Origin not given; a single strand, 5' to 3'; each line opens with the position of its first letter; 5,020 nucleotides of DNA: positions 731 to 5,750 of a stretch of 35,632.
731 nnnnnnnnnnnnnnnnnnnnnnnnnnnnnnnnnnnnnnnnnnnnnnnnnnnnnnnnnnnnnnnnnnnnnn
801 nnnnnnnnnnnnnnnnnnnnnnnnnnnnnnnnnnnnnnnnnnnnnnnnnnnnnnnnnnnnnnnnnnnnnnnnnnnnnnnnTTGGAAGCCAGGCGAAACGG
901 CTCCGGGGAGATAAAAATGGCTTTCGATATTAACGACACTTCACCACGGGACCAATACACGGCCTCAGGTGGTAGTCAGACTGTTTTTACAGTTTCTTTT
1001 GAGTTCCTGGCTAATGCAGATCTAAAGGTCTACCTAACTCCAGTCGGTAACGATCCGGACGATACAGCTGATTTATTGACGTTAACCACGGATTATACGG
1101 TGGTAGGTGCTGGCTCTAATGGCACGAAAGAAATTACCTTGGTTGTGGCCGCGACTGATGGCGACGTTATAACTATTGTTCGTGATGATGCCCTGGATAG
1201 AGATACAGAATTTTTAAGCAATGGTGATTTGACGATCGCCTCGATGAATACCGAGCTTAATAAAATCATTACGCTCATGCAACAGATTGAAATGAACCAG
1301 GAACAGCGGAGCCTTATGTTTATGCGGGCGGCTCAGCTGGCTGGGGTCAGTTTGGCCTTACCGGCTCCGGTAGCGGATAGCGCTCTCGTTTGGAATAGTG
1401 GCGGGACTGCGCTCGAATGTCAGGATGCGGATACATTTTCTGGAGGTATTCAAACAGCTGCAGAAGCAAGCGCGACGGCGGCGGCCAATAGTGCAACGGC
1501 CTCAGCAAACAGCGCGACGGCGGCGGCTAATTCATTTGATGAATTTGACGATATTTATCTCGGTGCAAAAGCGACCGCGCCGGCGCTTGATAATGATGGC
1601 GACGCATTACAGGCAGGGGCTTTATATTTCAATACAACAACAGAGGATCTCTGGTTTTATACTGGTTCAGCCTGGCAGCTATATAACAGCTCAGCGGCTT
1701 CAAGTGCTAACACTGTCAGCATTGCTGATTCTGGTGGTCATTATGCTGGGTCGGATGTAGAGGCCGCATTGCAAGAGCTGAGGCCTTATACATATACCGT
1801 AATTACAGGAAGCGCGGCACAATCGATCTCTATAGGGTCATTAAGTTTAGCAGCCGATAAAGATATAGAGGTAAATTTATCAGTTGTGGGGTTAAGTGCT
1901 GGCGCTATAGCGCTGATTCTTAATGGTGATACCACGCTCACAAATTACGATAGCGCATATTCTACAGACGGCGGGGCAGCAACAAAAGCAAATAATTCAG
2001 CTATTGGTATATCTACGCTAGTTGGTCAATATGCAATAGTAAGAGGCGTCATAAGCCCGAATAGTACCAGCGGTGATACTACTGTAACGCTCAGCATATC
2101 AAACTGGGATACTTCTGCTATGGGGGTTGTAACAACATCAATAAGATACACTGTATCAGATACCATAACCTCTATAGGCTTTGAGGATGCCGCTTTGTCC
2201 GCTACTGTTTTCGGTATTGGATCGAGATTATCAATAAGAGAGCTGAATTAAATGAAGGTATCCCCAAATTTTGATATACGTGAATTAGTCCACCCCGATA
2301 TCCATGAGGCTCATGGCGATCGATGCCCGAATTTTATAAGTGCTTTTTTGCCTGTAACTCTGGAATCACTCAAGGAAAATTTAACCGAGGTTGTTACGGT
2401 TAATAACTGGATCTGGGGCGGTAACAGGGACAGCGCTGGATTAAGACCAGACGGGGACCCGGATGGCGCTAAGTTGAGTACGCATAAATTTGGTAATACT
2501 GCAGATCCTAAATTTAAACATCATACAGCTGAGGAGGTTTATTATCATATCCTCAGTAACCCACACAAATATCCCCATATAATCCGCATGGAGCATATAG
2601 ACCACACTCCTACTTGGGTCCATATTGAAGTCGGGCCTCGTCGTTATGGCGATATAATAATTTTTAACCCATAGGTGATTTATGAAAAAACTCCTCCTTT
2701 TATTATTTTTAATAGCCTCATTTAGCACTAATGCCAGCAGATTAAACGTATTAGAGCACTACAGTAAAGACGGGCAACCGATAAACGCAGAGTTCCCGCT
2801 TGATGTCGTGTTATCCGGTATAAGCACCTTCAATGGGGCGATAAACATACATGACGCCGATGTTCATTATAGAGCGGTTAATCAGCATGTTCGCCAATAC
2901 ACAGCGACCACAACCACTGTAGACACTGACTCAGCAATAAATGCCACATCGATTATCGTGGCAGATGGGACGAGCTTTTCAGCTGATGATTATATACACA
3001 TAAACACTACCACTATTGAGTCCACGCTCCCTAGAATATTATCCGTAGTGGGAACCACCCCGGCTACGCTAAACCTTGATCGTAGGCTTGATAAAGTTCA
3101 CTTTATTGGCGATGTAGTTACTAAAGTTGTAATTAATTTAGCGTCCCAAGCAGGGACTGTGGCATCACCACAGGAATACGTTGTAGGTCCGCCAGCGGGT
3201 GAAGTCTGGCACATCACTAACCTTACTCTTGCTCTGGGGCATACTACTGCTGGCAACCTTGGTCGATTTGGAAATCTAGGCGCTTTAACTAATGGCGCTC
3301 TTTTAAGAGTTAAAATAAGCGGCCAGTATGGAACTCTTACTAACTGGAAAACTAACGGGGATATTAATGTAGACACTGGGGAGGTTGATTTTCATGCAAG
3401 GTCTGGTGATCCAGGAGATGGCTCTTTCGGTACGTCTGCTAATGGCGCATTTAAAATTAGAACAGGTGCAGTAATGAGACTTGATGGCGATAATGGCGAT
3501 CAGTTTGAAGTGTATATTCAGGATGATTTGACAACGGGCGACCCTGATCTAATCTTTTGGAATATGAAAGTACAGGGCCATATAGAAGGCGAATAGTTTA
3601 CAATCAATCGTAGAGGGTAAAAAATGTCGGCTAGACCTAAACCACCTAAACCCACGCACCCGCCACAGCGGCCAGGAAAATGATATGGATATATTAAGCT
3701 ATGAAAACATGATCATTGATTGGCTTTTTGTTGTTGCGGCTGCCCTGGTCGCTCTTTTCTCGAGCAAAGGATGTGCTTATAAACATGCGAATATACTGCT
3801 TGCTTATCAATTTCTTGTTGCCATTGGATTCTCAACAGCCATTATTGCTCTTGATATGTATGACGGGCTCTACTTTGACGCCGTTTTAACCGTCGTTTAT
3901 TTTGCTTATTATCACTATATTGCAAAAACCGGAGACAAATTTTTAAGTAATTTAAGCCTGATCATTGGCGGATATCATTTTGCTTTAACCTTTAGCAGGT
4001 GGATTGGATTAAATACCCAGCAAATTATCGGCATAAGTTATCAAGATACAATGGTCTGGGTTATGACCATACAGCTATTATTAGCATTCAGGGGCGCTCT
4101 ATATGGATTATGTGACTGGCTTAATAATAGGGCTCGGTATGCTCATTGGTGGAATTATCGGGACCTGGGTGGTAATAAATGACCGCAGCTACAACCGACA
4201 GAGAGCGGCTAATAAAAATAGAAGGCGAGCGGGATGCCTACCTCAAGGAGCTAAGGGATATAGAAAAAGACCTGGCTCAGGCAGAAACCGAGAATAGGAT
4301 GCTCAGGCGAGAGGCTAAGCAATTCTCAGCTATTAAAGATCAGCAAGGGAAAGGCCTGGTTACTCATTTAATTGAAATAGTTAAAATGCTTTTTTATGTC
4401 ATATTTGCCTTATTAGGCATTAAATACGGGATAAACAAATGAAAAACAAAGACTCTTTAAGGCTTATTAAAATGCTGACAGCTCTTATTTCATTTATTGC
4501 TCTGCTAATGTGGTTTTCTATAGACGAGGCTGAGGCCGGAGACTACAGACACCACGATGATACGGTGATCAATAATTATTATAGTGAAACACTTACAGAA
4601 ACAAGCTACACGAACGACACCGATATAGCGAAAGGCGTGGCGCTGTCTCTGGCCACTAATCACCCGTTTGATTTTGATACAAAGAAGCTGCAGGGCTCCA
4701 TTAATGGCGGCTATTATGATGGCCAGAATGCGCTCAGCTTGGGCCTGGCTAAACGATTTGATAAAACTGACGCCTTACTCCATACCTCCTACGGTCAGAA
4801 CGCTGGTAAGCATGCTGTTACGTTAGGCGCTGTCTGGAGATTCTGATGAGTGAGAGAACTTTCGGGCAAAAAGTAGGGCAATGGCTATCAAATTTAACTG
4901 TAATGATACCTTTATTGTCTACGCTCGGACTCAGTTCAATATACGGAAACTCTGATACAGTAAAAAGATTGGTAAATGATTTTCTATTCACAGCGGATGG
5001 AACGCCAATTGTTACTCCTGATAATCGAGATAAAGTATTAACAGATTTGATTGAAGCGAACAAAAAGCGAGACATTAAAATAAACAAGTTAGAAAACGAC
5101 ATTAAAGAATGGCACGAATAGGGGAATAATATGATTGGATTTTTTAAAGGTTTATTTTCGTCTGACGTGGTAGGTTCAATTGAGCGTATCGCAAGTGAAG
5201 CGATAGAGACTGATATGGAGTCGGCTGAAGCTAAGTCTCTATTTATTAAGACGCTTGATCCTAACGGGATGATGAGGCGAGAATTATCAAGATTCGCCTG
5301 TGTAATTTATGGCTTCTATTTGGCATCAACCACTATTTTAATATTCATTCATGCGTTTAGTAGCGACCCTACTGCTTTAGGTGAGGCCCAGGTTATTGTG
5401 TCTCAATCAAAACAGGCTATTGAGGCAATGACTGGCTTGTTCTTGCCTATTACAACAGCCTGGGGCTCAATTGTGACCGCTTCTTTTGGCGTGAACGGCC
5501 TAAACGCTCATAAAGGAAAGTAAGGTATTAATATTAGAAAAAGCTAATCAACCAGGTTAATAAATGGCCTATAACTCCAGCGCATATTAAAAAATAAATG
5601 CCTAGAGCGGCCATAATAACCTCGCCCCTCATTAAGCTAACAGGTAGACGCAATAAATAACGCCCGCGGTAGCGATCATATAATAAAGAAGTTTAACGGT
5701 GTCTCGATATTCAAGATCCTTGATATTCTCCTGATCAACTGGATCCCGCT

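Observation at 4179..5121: Minimal YadA-type trimeric-autotransporter anchor encoded where spanins are expected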

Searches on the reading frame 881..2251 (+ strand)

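Call 3: search_protein_families(library=pfam, proteins=[window:881-2251:+], max_evalue=1)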
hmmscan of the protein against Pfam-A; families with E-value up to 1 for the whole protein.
window:881-2251:+ (456 aa): 1 family
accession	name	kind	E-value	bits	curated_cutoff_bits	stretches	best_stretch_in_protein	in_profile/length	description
PF03906.20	Phage_T7_tail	-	0.0073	16.4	25.2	1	29-101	13-71/157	Phage T7 tail fibre protein, N-terminal domain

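Call 4: search_protein_families(library=phrogs, proteins=[window:881-2251:+], max_evalue=0.1)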
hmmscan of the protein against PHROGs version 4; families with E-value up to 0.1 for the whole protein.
window:881-2251:+ (456 aa): 16 families
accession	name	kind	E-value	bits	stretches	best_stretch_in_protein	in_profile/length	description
phrog_1640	-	tail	4.2e-15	56.9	1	18-137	4-118/765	tail protein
phrog_38058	-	tail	1.5e-14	54.2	1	191-426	438-676/708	tail fiber protein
phrog_35823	-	unknown function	2e-14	53.6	1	190-396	217-418/1152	-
phrog_29482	-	unknown function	2.6e-13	50.7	1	185-273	174-263/477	-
phrog_6518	-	tail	3.3e-12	46.3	1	24-141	7-113/793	tail fiber protein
phrog_30017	-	unknown function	4.2e-12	45.8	1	21-135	7-115/1025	-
phrog_32960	-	unknown function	1.4e-07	31.2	1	24-136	10-117/762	-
phrog_8649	-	unknown function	3.6e-07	30.2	1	24-137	10-118/743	-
phrog_21413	-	unknown function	1.1e-06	28.6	1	196-283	24-111/595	-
phrog_38237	-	unknown function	3e-06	26.8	1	24-137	10-118/697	-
phrog_36601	-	tail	3.6e-06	26.5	1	8-137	10-132/1084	tail fiber protein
phrog_27367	-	tail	4.2e-06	26.6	1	204-396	3-188/736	tail fiber protein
phrog_22284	-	tail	8.7e-06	24.9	1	194-267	647-720/1236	tail fiber protein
phrog_17220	-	unknown function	1.1e-05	25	1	24-136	10-117/868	-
phrog_4120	-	tail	0.0028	17.7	1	231-270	73-112/360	minor tail protein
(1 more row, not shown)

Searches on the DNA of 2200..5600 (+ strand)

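Call 5: search_dna_similar(query=window:2200-5600:+, collection=phages, mode=near, max_rows=25)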
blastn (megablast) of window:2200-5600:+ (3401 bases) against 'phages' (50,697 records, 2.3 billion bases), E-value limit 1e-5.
No match.

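Call 83: search_dna_similar(query=L004:5001-5640:+, collection=phages, mode=distant, max_evalue=0.001, max_rows=10)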
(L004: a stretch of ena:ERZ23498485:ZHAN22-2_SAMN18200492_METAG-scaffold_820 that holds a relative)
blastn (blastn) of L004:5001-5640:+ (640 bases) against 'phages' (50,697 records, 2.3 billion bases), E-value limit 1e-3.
No match.

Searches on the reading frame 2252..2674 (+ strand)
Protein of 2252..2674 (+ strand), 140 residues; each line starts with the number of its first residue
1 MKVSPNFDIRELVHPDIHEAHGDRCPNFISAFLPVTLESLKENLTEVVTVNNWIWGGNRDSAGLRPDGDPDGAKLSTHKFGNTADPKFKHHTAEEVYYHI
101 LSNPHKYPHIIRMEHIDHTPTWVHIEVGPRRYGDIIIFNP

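Call 3: search_protein_families(library=pfam, proteins=[window:2252-2674:+], max_evalue=1)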
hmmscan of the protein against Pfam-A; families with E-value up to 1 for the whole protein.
window:2252-2674:+ (140 aa): 0 families

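Call 4: search_protein_families(library=phrogs, proteins=[window:2252-2674:+], max_evalue=0.1)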
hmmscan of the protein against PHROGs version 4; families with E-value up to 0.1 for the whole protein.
window:2252-2674:+ (140 aa): 2 families
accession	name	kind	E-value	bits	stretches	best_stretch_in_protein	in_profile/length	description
phrog_894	-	lysis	5.9e-14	52.8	1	1-130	44-164/389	endolysin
phrog_35417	-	unknown function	4.7e-07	31.3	1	74-130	16-74/99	-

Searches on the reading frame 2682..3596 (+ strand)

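Call 3: search_protein_families(library=pfam, proteins=[window:2682-3596:+], max_evalue=1)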
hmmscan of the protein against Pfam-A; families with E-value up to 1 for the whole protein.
window:2682-3596:+ (304 aa): 1 family
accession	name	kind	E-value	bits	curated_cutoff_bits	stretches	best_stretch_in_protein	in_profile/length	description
PF22015.1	OSBS_N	-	0.19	11.9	27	1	203-232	23-51/78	O-succinylbenzoate synthase, N-terminal domain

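Call 4: search_protein_families(library=phrogs, proteins=[window:2682-3596:+], max_evalue=0.1)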
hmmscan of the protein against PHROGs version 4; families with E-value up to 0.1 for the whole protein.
window:2682-3596:+ (304 aa): 0 families

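Call 85: search_protein_families(library=padloc, proteins=[window:2682-3596:+], max_evalue=0.01)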
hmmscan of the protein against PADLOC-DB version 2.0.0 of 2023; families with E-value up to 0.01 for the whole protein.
window:2682-3596:+ (304 aa): 0 families

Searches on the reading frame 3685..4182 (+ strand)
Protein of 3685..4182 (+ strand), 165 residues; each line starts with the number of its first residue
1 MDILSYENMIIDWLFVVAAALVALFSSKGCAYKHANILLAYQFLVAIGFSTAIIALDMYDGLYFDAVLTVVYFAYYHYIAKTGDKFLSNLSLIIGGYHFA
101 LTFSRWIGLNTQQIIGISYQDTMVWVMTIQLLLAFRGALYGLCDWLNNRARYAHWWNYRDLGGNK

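Call 3: search_protein_families(library=pfam, proteins=[window:3685-4182:+], max_evalue=1)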
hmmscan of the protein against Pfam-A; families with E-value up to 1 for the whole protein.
window:3685-4182:+ (165 aa): 1 family
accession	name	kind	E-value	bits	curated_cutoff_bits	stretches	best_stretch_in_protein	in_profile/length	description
PF18184.6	SLATT_3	-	0.06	14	26.3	0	14-54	27-67/155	SMODS and SLOG-associating 2TM effector domain 3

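Call 4: search_protein_families(library=phrogs, proteins=[window:3685-4182:+], max_evalue=0.1)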
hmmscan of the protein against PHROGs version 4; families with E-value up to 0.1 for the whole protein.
window:3685-4182:+ (165 aa): 0 families

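Call 85: search_protein_families(library=padloc, proteins=[window:3685-4182:+], max_evalue=0.01)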
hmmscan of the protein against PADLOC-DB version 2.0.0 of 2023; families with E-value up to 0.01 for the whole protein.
window:3685-4182:+ (165 aa): 0 families

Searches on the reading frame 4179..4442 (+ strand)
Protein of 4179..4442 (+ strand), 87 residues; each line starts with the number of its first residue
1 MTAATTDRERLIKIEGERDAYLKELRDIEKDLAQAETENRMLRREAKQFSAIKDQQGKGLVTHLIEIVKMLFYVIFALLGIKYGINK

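Call 3: search_protein_families(library=pfam, proteins=[window:4179-4442:+], max_evalue=1)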
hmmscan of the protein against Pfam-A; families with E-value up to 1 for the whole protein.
window:4179-4442:+ (87 aa): 4 families
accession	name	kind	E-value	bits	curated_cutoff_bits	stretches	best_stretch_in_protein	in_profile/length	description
PF03271.22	EB1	-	0.014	16.1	27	1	15-40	2-30/41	EB1-like C-terminal motif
PF17675.6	APG6_N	-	0.022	15.6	45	1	8-53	52-97/132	Apg6 coiled-coil region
PF07586.16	HXXSHH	-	0.033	14.2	30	1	19-74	191-244/307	Protein of unknown function (DUF1552)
PF17015.10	DUF5094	-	0.058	13.9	33.2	1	14-50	57-94/178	Domain of unknown function (DUF5094)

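Call 4: search_protein_families(library=phrogs, proteins=[window:4179-4442:+], max_evalue=0.1)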
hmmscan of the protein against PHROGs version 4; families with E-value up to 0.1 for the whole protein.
window:4179-4442:+ (87 aa): 2 families
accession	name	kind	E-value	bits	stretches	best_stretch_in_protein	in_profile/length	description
phrog_12816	-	unknown function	0.0057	17.9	1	16-56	62-102/140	-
phrog_24654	-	unknown function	0.079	14.1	1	5-54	33-82/85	-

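Call 85: search_protein_families(library=padloc, proteins=[window:4179-4442:+], max_evalue=0.01)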
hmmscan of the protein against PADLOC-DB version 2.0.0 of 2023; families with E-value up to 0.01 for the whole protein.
window:4179-4442:+ (87 aa): 0 families
